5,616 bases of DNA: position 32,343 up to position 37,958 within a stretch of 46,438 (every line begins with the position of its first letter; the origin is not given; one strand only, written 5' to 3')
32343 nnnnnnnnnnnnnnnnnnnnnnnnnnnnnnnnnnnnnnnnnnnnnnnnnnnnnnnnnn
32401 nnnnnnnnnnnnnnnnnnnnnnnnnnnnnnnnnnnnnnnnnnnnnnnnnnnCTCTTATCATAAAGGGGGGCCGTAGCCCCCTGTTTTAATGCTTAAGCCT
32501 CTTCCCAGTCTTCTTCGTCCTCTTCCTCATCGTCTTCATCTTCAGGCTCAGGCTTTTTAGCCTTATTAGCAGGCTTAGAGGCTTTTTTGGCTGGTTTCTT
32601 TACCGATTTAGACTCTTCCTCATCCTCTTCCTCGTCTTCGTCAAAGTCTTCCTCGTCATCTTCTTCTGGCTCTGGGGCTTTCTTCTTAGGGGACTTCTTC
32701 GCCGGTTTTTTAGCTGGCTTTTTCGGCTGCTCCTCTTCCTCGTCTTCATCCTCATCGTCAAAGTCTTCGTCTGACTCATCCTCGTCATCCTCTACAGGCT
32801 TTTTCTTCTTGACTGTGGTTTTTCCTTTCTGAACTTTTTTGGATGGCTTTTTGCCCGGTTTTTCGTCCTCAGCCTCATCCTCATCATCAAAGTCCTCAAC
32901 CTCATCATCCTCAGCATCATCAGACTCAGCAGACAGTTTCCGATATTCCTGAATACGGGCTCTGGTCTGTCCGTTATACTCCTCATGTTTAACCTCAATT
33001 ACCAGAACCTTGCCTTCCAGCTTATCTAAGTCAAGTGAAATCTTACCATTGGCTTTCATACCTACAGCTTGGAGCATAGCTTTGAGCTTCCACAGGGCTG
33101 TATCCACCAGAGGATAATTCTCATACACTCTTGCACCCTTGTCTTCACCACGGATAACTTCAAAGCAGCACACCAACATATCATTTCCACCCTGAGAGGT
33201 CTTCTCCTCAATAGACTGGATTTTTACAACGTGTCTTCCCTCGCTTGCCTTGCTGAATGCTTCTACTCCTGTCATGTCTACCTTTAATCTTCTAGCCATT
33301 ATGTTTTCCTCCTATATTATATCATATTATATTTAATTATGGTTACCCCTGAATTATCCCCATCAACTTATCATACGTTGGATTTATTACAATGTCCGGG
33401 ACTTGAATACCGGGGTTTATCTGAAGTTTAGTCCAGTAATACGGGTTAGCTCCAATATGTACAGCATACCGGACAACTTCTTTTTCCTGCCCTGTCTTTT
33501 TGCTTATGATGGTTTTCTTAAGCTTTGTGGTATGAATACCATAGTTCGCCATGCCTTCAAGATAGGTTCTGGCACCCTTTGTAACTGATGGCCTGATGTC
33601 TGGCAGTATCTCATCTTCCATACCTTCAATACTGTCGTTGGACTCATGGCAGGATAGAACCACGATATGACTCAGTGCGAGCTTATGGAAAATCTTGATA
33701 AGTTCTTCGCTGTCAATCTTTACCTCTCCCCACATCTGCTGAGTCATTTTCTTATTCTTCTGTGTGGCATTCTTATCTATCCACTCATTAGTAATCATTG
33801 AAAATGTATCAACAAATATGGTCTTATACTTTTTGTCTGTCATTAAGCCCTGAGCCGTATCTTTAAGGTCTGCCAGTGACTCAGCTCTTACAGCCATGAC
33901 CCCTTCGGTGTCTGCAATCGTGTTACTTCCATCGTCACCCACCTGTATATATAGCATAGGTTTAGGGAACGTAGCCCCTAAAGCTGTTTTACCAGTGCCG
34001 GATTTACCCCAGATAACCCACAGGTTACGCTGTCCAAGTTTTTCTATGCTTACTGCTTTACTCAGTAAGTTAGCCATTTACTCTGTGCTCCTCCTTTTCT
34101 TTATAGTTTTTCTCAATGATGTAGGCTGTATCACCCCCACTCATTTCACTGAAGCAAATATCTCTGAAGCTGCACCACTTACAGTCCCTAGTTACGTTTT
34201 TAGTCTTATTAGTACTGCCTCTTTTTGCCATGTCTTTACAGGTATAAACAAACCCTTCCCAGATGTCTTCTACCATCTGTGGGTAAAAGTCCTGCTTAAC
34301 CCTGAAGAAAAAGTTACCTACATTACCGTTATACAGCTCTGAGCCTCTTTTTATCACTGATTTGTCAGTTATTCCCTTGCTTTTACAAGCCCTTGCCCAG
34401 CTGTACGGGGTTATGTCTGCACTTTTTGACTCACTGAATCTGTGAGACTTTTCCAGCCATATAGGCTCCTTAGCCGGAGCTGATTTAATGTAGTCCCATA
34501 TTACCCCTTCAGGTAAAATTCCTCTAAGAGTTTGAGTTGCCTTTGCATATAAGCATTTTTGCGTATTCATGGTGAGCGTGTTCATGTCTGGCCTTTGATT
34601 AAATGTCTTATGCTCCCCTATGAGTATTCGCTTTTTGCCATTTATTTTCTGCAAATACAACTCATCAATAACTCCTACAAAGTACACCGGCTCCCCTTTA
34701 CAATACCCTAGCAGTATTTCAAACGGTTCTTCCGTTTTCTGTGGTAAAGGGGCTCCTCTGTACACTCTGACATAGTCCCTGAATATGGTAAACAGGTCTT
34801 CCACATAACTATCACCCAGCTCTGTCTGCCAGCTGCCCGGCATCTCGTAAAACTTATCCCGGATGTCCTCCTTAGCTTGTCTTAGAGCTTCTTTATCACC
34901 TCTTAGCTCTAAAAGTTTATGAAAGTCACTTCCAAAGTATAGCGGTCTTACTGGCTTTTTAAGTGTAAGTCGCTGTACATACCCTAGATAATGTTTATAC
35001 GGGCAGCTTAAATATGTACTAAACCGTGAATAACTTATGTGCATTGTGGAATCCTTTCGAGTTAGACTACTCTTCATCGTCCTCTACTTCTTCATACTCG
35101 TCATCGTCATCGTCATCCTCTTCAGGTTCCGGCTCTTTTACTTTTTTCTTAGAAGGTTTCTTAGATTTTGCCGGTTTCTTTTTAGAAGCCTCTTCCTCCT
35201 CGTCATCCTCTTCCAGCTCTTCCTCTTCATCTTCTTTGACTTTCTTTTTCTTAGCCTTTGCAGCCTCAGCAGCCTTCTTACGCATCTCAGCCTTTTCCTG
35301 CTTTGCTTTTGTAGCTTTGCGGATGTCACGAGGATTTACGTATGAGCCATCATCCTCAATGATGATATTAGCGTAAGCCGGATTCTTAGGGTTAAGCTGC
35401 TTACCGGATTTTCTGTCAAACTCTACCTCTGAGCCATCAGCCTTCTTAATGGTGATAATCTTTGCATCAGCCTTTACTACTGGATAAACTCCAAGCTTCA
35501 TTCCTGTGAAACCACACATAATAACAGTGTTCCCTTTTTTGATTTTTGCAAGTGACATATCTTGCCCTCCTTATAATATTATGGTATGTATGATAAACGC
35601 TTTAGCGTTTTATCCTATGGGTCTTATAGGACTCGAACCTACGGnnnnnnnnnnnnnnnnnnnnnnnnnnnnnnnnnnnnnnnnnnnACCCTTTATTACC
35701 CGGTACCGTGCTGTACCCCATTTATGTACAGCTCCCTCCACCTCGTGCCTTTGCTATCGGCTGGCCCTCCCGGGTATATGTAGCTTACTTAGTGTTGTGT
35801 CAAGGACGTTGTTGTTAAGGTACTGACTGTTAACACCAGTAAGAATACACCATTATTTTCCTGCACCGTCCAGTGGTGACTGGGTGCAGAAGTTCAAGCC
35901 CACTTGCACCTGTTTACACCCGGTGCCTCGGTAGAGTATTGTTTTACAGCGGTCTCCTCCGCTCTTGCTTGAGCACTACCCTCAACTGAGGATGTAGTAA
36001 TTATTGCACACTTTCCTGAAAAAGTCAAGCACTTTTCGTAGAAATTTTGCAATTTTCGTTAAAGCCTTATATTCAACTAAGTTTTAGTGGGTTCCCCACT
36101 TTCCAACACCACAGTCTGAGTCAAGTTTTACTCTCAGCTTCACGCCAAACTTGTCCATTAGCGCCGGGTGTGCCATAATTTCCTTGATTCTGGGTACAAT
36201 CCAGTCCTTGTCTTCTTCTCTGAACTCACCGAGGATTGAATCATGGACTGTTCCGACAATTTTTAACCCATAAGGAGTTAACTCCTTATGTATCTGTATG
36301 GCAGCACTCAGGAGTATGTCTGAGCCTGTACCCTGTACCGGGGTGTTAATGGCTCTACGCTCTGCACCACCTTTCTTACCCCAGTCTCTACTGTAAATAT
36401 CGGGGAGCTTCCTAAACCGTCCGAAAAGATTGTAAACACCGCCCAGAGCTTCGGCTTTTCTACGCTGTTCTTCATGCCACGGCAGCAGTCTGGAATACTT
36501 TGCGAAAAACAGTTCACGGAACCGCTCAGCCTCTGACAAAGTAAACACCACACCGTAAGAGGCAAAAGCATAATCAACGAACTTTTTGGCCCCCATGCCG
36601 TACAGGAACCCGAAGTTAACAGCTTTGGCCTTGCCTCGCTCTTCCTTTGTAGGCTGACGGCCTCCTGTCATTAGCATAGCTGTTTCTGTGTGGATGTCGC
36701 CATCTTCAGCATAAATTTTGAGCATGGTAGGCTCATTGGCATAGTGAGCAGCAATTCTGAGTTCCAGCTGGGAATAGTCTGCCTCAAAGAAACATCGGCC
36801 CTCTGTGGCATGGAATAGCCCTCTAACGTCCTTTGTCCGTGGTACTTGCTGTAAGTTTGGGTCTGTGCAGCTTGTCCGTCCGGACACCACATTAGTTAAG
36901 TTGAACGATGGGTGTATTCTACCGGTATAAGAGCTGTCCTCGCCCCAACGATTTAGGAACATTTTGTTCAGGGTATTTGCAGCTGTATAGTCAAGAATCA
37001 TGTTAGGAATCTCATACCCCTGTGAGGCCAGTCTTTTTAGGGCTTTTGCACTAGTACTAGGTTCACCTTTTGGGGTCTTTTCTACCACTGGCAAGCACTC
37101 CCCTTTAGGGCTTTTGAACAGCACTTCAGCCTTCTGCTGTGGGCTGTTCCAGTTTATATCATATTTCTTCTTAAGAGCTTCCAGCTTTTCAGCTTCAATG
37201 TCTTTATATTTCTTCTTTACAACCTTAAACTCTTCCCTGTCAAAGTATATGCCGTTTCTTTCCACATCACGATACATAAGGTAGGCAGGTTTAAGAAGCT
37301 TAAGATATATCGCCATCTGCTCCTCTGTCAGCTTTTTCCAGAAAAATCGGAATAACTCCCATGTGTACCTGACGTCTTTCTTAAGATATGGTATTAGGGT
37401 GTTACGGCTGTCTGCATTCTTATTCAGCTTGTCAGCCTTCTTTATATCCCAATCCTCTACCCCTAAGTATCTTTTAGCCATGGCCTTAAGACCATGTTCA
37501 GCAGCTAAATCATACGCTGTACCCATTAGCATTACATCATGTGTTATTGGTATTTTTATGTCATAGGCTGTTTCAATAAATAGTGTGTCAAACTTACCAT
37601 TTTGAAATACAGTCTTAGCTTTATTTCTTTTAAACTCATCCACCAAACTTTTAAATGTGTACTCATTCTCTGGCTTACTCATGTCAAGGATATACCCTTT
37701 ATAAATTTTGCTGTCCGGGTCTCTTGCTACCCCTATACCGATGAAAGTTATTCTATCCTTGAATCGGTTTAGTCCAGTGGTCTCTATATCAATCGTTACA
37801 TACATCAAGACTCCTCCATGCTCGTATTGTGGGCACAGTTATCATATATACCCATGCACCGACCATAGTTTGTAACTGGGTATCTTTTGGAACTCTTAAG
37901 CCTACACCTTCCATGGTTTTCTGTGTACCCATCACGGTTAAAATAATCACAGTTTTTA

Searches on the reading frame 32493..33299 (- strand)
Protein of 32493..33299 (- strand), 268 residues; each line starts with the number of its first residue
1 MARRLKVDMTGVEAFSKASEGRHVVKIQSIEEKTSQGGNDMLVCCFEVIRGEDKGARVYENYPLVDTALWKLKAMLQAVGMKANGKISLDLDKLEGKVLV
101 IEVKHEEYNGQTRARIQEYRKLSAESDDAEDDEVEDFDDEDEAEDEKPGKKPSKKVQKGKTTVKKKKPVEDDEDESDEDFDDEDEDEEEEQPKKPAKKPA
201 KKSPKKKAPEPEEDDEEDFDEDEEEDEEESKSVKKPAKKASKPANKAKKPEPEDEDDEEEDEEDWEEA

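Call 8: search_protein_families(library=phrogs, proteins=[window:32493-33299:-])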
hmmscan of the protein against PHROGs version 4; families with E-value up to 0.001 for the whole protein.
window:32493-33299:- (268 aa): 7 families
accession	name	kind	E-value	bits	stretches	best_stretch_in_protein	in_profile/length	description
phrog_3724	-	unknown function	1.3e-22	81.5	1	1-146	4-159/285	-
phrog_14876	-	DNA, RNA and nucleotide metabolism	3.7e-10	41.1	1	20-147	38-167/183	DNA polymerase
phrog_378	-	DNA, RNA and nucleotide metabolism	2e-08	35.7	1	4-171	4-149/163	single strand DNA binding protein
phrog_2300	-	unknown function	2.2e-06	28.7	1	21-210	52-209/347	-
phrog_6015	-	DNA, RNA and nucleotide metabolism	1.4e-05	25.9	1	19-251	22-247/273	single strand DNA binding protein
phrog_7778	-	DNA, RNA and nucleotide metabolism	5.7e-05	23.9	1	11-63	31-83/162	single strand DNA binding protein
phrog_2698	-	unknown function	9.5e-05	23.2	1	15-132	24-146/167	-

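Call 9: search_protein_families(library=pfam, proteins=[window:32493-33299:-])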
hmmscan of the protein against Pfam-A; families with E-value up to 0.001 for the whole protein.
window:32493-33299:- (268 aa): 1 family
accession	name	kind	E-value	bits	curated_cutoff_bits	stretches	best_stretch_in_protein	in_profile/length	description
PF05037.18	DUF669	-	9e-13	49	21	1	6-125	2-134/138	Protein of unknown function (DUF669)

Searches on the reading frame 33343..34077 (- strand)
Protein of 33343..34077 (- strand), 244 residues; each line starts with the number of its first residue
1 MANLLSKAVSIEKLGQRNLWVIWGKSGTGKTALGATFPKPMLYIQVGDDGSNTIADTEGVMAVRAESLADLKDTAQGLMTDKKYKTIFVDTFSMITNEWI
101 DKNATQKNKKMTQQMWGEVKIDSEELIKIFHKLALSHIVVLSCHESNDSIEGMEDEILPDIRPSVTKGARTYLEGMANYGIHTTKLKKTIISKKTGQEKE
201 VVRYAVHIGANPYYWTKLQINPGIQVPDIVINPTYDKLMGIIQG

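Call 8: search_protein_families(library=phrogs, proteins=[window:33343-34077:-])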
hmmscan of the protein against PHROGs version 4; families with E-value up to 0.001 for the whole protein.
window:33343-34077:- (244 aa): 2 families
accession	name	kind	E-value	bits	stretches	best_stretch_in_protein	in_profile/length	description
phrog_124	-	DNA, RNA and nucleotide metabolism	2.2e-23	84.3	1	18-198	44-219/382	Sak4-like ssDNA annealing protein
phrog_2872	-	DNA, RNA and nucleotide metabolism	0.00013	22.6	1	21-149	6-136/219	Sak4-like ssDNA annealing protein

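Call 9: search_protein_families(library=pfam, proteins=[window:33343-34077:-])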
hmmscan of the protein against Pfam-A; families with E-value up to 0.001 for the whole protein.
window:33343-34077:- (244 aa): 1 family
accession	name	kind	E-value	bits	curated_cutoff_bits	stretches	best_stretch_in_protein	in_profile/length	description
PF13479.12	AAA_24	-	7.7e-15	55.7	27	1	21-180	6-165/195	AAA domain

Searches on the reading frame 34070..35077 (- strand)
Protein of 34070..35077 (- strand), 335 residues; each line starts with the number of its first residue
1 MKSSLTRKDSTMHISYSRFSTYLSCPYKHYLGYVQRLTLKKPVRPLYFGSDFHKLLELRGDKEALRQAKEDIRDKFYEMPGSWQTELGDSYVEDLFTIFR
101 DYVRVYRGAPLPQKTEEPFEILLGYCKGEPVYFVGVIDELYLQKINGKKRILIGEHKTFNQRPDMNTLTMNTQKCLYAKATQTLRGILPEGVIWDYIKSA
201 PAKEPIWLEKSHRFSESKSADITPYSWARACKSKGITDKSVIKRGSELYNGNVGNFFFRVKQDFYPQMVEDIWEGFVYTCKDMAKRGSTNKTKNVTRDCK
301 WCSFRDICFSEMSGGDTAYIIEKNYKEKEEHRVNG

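Call 8: search_protein_families(library=phrogs, proteins=[window:34070-35077:-])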
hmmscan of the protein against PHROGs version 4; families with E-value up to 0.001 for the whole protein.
window:34070-35077:- (335 aa): 3 families
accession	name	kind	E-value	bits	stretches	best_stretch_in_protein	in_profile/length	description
phrog_1218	-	DNA, RNA and nucleotide metabolism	2.6e-39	136.5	1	9-330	5-351/364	exonuclease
phrog_69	-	DNA, RNA and nucleotide metabolism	3.7e-12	47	1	10-197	86-263/501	exonuclease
phrog_8097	-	DNA, RNA and nucleotide metabolism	0.00062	19.6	0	12-58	1-50/598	exonuclease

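Call 9: search_protein_families(library=pfam, proteins=[window:34070-35077:-])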
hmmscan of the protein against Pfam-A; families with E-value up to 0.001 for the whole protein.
window:34070-35077:- (335 aa): 1 family
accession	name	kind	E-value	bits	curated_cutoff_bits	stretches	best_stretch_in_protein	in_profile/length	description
PF12705.13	PDDEXK_1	-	4e-20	73.2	22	1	13-308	1-246/247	PD-(D/E)XK nuclease superfamily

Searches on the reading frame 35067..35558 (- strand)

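Call 31: search_protein_families(library=pfam, max_evalue=0.05, proteins=[window:35067-35558:-])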
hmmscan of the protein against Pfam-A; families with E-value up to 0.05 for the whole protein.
window:35067-35558:- (163 aa): 1 family
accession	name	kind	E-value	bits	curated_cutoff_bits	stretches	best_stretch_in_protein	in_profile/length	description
PF24203.1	Phage_ProQ_C_like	-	0.0014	19.7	27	1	1-115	1-105/112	Phage ProQ C-terminal-like domain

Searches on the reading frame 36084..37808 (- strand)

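Call 8: search_protein_families(library=phrogs, proteins=[window:36084-37808:-])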
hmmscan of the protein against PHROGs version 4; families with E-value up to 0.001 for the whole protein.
window:36084-37808:- (574 aa): 6 families
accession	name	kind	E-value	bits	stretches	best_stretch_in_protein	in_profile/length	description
phrog_17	-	DNA, RNA and nucleotide metabolism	5.5e-124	416.6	1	1-571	670-1230/1445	DNA polymerase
phrog_2573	-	DNA, RNA and nucleotide metabolism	1.3e-35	124.1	1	328-547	5-247/336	DNA polymerase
phrog_5995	-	DNA, RNA and nucleotide metabolism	3.9e-28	99.6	1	422-570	19-173/236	DNA polymerase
phrog_12241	-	DNA, RNA and nucleotide metabolism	3.6e-22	80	1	3-329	129-496/502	DNA polymerase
phrog_10285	-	DNA, RNA and nucleotide metabolism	1.8e-18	67.7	2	319-382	32-99/321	DNA polymerase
phrog_15971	-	DNA, RNA and nucleotide metabolism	6.3e-18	66.1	1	285-410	111-231/376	DNA polymerase I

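Call 9: search_protein_families(library=pfam, proteins=[window:36084-37808:-])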
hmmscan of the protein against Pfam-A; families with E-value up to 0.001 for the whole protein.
window:36084-37808:- (574 aa): 3 families
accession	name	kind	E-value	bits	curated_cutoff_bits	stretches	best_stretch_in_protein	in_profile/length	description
PF00476.26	DNA_pol_A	-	2.9e-83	280.4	34.3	1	197-570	11-377/381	DNA polymerase family A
PF01612.26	DNA_pol_A_exo1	-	1e-16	61.7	23.6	1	3-160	22-172/173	3'-5' exonuclease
PF13482.12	RNase_H_2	-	3.1e-09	37.4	22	1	6-124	3-121/165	RNase_H superfamily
